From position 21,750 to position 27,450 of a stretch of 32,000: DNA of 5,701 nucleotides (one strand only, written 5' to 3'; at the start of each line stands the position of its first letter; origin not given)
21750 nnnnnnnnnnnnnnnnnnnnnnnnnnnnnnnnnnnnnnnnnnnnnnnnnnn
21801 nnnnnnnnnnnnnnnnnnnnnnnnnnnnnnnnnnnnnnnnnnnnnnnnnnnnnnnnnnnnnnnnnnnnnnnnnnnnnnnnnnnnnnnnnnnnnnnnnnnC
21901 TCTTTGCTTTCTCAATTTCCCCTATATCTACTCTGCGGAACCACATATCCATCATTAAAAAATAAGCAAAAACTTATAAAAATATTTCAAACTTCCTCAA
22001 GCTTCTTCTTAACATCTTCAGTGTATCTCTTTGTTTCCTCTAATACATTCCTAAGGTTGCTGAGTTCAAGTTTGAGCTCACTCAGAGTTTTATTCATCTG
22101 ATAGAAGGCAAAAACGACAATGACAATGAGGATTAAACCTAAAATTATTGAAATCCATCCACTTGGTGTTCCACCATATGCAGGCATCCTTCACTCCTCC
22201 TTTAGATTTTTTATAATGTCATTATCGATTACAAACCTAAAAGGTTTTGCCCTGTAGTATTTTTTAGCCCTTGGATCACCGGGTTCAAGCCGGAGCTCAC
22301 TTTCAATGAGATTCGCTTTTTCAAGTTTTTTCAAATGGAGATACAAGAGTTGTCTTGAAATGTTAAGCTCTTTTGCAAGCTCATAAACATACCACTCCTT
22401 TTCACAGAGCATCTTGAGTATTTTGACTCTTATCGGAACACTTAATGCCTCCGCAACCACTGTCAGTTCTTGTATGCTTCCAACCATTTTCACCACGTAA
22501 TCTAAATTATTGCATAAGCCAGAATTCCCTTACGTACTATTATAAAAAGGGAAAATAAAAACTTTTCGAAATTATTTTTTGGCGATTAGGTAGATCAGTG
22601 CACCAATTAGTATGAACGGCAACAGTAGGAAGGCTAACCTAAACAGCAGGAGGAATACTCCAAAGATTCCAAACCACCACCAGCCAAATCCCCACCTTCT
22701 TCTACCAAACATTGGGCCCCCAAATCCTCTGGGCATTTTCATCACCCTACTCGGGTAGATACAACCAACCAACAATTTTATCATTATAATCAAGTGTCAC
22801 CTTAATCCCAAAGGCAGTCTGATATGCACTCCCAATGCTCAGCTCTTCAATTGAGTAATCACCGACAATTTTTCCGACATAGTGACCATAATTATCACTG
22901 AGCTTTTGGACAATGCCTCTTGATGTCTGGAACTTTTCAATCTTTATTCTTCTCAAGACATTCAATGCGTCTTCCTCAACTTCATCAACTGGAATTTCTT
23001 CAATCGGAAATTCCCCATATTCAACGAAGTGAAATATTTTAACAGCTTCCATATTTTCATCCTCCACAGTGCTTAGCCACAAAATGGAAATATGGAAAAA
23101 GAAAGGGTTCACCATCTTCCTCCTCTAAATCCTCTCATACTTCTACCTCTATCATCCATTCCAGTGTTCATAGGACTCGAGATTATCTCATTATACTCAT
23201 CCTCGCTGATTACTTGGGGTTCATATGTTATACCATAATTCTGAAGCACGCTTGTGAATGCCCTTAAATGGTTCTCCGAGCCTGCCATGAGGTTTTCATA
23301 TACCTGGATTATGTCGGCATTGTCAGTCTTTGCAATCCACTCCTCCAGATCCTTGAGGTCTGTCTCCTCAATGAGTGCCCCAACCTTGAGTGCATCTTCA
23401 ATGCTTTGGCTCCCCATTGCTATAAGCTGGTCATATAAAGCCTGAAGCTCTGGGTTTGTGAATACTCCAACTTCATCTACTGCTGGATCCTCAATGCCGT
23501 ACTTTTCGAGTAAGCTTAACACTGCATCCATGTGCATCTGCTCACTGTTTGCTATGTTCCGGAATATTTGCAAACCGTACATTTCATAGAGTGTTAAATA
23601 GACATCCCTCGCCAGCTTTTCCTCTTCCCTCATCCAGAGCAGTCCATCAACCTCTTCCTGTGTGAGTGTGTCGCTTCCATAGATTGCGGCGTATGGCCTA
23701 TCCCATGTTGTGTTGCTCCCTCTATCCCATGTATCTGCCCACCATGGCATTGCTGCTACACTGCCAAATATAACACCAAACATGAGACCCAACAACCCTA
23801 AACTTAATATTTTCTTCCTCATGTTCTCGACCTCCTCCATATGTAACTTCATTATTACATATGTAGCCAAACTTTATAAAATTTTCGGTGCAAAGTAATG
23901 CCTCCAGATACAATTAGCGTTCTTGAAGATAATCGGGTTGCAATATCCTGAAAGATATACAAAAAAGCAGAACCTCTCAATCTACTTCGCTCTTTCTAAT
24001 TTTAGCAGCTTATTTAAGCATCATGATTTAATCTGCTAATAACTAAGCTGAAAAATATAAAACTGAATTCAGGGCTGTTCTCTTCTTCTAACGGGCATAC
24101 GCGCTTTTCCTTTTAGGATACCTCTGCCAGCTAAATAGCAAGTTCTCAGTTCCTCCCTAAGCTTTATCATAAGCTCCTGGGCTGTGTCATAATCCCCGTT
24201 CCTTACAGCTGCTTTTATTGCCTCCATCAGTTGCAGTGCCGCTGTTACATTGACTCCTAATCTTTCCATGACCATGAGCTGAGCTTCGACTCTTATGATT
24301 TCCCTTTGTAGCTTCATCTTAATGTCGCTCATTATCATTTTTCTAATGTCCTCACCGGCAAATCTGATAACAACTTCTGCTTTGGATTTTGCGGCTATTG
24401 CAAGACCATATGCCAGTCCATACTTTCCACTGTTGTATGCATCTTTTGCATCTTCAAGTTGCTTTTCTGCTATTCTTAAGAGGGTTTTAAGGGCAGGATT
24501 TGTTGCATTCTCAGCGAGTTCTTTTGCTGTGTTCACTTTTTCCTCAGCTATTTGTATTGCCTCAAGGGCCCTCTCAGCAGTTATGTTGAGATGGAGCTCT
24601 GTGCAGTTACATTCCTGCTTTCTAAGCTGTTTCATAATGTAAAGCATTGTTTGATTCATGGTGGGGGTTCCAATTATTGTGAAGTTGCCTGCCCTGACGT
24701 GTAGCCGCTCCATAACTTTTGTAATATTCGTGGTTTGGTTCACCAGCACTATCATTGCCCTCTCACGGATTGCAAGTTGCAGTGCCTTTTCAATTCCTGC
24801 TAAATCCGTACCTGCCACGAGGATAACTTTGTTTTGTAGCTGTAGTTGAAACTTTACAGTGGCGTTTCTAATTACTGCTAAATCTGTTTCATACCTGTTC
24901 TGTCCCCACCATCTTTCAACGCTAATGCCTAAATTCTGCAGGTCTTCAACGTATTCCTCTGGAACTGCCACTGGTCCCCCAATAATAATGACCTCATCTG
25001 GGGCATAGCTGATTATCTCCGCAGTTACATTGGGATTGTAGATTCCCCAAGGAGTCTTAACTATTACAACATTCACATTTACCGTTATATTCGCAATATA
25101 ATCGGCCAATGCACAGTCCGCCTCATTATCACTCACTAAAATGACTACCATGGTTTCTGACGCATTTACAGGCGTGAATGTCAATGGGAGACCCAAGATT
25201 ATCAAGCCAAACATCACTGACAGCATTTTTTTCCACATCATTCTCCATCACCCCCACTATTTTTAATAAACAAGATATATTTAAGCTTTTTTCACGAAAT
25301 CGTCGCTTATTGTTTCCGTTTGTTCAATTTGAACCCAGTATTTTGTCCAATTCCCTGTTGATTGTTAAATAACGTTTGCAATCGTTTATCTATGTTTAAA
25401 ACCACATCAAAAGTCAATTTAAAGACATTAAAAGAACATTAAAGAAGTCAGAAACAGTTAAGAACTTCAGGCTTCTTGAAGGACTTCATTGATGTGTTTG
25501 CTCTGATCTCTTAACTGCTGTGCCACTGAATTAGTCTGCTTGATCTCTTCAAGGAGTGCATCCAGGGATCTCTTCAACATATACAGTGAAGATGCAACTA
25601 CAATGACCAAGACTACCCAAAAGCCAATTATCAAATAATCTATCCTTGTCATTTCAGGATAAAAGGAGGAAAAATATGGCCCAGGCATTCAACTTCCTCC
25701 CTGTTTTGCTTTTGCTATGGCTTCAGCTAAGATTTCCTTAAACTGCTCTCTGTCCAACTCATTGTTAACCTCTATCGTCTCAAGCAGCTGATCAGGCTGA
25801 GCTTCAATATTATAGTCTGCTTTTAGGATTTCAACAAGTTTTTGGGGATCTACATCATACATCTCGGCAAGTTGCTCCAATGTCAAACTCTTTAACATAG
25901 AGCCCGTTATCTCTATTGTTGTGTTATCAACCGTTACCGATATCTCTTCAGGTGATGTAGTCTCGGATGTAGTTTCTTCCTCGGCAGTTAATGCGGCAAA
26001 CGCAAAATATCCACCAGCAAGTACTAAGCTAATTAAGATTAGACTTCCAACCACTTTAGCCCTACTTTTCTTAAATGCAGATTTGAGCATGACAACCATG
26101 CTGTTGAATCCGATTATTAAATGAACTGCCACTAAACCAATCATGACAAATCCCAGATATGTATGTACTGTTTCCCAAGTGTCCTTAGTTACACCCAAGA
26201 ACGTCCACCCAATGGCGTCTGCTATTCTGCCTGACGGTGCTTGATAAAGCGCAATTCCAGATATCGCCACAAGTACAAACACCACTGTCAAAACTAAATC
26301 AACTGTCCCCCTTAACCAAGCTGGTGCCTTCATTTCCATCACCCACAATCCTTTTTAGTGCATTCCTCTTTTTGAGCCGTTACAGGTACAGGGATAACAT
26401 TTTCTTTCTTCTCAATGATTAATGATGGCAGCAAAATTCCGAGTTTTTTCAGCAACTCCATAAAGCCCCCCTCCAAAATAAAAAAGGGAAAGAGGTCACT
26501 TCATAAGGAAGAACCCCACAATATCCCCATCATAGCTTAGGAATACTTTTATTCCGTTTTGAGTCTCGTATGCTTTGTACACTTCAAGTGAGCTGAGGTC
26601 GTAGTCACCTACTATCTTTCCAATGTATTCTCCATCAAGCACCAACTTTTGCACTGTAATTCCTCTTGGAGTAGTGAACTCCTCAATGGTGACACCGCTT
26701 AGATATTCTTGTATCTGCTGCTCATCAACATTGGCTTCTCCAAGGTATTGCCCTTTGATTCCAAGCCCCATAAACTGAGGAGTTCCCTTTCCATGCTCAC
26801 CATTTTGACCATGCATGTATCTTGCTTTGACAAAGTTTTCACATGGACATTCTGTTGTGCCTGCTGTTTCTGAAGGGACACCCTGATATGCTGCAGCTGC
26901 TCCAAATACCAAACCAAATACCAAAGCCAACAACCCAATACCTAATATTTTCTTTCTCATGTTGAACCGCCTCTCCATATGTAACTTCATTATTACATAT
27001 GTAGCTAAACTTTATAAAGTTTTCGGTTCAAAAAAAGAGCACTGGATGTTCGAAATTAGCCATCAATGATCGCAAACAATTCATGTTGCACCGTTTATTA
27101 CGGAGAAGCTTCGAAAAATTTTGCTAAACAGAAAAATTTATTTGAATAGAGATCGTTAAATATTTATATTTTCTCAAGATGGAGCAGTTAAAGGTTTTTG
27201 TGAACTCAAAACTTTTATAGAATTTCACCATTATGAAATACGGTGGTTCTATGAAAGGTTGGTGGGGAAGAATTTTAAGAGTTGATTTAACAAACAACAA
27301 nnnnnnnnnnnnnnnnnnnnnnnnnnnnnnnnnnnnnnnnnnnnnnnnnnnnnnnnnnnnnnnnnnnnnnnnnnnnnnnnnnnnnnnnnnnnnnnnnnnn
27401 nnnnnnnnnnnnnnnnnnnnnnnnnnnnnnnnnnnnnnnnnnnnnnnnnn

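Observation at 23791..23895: A ~105-nt promoter + operator + 5'UTR + signal-peptide cassette is duplicated in front of two different passenger proteins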

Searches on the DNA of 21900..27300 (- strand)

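Call 39: search_rna_families(source=window, start=21900, end=27300, threshold=evalue, max_evalue=1)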
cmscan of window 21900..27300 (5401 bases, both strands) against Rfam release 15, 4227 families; matches with E-value up to 1: 0.
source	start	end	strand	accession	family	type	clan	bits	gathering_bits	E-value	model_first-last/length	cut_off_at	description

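Call 69: search_dna_similar(query=window:23751-23900:-, collection=plasmids, mode=distant, max_evalue=0.01, max_rows=10)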
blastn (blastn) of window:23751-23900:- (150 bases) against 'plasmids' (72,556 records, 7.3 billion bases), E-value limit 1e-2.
No match.

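Call 70: search_dna_similar(query=window:23751-23900:-, collection=phages, mode=distant, max_evalue=0.01, max_rows=10)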
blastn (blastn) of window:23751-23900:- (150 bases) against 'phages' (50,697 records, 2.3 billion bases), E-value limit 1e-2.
No match.
